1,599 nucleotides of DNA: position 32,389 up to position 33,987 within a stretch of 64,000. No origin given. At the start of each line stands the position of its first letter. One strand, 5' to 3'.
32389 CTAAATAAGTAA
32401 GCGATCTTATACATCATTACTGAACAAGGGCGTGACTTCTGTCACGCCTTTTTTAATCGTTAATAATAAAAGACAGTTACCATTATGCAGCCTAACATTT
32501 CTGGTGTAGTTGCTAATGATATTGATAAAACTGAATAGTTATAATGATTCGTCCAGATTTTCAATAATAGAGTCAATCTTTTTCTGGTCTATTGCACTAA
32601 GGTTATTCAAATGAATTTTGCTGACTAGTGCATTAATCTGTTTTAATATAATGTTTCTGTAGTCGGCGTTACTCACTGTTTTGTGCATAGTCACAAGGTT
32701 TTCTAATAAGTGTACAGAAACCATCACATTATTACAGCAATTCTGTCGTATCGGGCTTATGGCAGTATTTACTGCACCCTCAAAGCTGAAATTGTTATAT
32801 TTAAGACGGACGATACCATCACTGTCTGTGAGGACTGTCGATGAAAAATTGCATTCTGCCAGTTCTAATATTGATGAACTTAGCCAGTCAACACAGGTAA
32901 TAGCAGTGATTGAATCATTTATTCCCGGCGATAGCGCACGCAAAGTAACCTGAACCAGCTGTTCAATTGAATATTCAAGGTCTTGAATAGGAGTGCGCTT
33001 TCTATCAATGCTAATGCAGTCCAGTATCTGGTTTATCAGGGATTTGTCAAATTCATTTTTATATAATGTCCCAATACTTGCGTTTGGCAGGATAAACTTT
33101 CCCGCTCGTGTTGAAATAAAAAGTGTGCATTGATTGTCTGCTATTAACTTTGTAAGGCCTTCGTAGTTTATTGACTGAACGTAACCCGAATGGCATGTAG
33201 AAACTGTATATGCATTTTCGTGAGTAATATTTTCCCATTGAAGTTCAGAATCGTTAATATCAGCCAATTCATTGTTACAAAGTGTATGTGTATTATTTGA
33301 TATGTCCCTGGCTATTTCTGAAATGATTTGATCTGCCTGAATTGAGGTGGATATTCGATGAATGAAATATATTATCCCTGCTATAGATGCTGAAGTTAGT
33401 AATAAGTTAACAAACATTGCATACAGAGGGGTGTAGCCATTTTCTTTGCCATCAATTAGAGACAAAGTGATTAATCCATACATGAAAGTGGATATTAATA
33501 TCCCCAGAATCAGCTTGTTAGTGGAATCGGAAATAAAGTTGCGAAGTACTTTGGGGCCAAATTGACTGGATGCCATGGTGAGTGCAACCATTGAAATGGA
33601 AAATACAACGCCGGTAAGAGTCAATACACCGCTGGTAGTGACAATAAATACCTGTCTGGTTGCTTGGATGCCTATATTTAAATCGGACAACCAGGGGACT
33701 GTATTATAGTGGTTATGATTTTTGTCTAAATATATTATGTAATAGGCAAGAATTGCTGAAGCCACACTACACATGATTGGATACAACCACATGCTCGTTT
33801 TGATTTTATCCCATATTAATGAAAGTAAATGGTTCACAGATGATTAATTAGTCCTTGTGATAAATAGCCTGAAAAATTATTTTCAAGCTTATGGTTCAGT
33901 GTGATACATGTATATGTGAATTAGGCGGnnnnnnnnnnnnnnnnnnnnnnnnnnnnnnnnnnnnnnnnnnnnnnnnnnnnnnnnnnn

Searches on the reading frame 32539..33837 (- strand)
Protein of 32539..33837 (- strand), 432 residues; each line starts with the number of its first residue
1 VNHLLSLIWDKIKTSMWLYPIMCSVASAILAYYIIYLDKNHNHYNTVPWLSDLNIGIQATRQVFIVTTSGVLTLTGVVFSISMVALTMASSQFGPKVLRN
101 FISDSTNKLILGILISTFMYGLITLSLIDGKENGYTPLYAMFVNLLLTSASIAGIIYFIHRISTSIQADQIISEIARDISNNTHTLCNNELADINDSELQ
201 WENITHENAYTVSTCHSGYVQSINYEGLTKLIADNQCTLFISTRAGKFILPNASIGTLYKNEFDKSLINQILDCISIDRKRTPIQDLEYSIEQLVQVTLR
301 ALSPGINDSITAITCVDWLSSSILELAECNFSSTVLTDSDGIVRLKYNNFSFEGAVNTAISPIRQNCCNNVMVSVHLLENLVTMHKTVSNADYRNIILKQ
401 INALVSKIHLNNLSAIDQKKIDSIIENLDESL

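Call 78: search_protein_families(library=pfam, proteins=[window:32539-33837:-], max_evalue=0.0001)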
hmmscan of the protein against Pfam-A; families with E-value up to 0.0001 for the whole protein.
window:32539-33837:- (432 aa): 1 family
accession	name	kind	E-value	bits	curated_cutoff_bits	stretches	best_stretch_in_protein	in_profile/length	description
PF10011.15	DUF2254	-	2e-99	333.3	28.8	1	14-381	2-366/368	Predicted membrane protein (DUF2254)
